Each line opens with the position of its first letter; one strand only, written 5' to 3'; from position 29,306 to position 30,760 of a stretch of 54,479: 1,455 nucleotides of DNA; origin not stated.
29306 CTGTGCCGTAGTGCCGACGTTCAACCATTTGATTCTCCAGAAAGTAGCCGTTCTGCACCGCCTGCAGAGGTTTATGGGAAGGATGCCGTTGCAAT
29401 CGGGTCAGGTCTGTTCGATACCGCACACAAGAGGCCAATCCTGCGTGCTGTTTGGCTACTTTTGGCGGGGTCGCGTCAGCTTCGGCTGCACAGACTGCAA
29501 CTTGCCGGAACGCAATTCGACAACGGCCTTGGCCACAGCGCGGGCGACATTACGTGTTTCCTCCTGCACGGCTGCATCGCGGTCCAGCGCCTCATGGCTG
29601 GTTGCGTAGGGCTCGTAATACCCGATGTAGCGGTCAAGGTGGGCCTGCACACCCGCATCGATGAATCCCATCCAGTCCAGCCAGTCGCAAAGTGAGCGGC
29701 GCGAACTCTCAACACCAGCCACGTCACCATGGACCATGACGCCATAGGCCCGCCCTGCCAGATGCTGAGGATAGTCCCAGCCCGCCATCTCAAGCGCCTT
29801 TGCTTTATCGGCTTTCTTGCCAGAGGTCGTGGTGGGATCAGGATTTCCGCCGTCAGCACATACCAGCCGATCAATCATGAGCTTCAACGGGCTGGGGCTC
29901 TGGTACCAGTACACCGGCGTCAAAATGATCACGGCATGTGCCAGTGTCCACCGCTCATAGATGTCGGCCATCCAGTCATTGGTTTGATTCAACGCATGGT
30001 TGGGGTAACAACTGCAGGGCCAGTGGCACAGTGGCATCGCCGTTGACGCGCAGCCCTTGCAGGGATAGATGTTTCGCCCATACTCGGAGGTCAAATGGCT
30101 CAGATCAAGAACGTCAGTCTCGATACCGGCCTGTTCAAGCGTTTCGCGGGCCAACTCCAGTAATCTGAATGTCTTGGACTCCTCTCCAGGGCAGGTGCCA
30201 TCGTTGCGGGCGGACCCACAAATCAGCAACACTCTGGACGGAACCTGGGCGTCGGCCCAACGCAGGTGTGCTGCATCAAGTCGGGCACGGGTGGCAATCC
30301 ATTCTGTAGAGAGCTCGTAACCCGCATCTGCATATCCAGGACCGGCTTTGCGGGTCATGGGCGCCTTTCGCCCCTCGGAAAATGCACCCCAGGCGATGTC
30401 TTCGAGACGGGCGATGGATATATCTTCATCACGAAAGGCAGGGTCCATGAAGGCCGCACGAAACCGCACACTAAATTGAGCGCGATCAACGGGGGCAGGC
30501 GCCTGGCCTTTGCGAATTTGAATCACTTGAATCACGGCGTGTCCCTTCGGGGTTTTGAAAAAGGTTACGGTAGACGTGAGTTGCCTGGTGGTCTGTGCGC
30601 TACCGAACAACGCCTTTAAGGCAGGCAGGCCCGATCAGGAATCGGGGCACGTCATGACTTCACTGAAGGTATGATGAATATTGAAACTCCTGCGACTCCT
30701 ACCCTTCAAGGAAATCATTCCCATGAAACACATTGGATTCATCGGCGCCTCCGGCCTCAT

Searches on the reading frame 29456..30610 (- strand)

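Call 5: search_protein_families(library=pfam, proteins=[window:29456-30610:-])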
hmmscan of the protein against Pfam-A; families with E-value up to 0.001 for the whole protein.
window:29456-30610:- (384 aa): 2 families
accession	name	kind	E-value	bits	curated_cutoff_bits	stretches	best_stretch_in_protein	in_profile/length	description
PF03358.20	FMN_red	-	4.1e-18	65.8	24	1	126-319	2-140/152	NADPH-dependent FMN reductase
PF02525.22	Flavodoxin_2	-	7.5e-07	29.5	27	1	141-252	11-106/198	Flavodoxin-like fold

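Call 6: search_protein_families(library=ncbifam, proteins=[window:29456-30610:-])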
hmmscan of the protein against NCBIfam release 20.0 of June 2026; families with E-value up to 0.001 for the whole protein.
window:29456-30610:- (384 aa): 1 family
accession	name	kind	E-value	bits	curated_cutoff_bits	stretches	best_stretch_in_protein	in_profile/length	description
NF007280.0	PRK09739.1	equivalog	0.00076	19.2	162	0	218-249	74-105/199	NAD(P)H oxidoreductase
